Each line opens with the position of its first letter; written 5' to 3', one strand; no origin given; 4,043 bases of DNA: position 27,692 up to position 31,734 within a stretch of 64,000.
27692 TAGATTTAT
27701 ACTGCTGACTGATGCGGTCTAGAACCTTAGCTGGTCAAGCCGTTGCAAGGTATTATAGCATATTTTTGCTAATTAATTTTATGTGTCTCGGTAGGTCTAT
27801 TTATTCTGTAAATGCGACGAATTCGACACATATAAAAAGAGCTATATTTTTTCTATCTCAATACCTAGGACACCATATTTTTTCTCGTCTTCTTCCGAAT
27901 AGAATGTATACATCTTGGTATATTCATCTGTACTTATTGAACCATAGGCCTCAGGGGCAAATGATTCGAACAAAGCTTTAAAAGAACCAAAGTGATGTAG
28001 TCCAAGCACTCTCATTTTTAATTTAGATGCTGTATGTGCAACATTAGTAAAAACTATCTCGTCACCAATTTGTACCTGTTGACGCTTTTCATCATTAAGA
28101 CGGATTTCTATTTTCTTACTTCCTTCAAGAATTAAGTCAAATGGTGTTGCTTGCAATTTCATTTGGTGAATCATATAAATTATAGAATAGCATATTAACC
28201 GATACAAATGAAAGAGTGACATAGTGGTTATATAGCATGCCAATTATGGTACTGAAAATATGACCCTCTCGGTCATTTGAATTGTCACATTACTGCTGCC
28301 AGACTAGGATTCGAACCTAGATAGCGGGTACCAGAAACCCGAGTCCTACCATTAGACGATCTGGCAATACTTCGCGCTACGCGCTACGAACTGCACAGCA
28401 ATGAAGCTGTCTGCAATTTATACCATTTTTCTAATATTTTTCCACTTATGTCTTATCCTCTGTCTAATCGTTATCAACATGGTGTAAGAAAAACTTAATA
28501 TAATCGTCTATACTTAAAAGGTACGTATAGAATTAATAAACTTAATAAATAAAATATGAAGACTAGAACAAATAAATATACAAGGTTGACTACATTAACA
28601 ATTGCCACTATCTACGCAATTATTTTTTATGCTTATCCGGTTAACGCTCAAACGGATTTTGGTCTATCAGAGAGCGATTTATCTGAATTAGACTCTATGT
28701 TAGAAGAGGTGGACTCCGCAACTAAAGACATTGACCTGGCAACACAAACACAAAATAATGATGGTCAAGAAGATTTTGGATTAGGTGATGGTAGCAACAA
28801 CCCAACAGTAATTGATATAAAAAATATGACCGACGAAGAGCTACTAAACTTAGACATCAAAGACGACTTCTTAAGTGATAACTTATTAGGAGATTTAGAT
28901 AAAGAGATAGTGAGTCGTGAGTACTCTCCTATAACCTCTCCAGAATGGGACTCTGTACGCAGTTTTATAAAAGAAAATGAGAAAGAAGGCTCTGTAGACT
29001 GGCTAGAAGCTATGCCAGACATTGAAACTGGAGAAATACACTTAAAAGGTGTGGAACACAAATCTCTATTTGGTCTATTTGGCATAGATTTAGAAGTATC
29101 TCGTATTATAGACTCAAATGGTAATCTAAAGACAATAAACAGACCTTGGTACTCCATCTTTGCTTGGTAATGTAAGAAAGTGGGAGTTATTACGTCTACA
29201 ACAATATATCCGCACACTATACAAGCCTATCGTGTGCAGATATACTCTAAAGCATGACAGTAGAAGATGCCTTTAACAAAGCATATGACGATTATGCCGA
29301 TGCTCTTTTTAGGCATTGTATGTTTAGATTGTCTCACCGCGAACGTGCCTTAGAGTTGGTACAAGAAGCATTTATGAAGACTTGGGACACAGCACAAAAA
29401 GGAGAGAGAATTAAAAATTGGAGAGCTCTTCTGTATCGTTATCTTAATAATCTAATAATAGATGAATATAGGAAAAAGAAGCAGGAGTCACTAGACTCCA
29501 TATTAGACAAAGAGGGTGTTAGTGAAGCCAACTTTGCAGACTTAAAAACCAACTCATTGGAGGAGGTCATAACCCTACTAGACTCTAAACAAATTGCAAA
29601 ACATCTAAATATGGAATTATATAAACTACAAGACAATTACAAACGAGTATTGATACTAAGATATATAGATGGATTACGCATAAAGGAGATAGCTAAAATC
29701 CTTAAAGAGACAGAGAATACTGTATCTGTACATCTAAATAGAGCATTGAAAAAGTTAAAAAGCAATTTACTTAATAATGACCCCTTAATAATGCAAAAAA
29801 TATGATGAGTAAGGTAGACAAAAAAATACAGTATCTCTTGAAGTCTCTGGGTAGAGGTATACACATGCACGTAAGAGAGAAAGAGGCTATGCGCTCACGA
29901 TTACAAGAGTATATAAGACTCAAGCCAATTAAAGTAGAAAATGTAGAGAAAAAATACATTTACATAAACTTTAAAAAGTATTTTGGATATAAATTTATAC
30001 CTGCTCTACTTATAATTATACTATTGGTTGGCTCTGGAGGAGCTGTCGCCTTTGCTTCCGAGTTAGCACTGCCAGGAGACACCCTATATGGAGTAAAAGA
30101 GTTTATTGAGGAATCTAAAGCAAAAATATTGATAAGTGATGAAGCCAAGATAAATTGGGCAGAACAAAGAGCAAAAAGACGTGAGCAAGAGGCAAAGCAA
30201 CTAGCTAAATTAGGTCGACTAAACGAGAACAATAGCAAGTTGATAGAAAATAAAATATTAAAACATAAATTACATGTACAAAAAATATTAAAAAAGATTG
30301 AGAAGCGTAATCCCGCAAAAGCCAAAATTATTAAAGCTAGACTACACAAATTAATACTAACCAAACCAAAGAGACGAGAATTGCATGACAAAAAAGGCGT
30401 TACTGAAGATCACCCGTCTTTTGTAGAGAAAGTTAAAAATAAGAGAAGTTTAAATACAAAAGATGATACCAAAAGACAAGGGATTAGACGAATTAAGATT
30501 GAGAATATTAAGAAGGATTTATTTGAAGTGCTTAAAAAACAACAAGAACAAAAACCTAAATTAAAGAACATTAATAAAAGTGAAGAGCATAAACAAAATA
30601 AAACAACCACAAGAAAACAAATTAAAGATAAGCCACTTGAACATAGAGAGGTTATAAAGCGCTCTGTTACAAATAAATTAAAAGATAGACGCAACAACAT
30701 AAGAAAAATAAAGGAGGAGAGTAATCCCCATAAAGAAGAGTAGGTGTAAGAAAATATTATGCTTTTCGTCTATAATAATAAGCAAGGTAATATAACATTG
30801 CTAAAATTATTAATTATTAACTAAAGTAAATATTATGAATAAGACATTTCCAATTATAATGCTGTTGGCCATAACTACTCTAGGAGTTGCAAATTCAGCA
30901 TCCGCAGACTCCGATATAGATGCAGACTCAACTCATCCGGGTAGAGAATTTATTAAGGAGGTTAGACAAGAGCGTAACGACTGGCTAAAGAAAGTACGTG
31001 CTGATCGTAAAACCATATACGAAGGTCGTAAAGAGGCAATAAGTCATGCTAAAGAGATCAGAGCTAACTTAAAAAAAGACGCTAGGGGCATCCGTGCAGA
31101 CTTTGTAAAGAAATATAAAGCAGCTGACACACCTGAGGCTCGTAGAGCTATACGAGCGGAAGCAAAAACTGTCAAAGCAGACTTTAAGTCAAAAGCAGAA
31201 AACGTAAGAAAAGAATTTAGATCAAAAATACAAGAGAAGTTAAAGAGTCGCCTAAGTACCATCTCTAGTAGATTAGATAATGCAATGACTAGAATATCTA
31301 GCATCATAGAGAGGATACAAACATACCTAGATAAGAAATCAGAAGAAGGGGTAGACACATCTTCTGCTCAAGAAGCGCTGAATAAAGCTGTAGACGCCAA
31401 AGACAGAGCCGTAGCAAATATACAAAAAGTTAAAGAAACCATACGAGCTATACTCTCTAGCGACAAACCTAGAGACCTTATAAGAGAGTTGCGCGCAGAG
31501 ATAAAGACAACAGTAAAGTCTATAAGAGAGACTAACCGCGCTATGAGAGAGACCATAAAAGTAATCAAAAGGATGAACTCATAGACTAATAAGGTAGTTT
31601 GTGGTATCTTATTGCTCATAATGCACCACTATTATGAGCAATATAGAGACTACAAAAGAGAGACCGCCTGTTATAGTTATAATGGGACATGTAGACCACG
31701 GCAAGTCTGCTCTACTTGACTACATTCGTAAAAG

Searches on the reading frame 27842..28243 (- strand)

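Call 10: search_protein_families(library=pfam, proteins=[window:27842-28243:-], max_evalue=0.001)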
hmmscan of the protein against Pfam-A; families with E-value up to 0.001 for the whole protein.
window:27842-28243:- (133 aa): 2 families
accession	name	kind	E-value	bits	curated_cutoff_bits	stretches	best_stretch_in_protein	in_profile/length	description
PF04266.20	ASCH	-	1.5e-10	42.1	21.2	1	28-133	1-102/103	ASCH domain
PF12961.13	DUF3850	-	1.1e-06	29.1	22.9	1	25-78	1-56/77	Domain of unknown function (DUF3850)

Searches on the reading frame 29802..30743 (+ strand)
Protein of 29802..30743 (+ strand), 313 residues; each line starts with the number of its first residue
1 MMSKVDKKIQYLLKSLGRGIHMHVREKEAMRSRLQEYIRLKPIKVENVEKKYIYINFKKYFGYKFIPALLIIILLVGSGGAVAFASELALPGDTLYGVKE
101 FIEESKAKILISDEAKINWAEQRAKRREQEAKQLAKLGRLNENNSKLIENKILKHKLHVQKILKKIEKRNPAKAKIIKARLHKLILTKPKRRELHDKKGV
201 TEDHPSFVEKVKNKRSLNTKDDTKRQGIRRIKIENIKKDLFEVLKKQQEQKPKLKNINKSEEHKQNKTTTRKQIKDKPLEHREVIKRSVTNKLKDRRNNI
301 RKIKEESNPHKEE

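Call 10: search_protein_families(library=pfam, proteins=[window:29802-30743:+], max_evalue=0.001)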
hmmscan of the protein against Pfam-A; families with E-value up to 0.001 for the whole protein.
window:29802-30743:+ (313 aa): 1 family
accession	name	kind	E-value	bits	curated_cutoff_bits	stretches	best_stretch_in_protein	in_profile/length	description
PF18915.5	DUF5667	-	1.4e-05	25.9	27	1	89-168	2-76/99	Domain of unknown function (DUF5667)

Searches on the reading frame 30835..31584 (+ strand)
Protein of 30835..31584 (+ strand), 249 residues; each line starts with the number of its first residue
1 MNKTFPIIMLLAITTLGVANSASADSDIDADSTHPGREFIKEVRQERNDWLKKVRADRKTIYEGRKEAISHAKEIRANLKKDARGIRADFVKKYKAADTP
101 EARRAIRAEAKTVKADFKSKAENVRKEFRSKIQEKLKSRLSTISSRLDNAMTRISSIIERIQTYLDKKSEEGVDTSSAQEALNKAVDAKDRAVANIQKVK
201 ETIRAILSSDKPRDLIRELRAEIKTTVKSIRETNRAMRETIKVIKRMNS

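Call 10: search_protein_families(library=pfam, proteins=[window:30835-31584:+], max_evalue=0.001)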
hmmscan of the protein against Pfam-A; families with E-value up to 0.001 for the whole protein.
window:30835-31584:+ (249 aa): 3 families
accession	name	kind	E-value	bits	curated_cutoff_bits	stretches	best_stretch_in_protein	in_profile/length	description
PF08317.16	Spc7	-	3.5e-05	23.7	34.5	1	65-185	71-190/196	Spc7 kinetochore protein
PF01442.23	Apolipoprotein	-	0.00062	20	90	0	72-218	9-158/190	Apolipoprotein A1/A4/E domain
PF04513.17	Baculo_PEP_C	-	0.00064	20.2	38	0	104-166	23-84/140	Baculovirus polyhedron envelope protein, PEP, C terminus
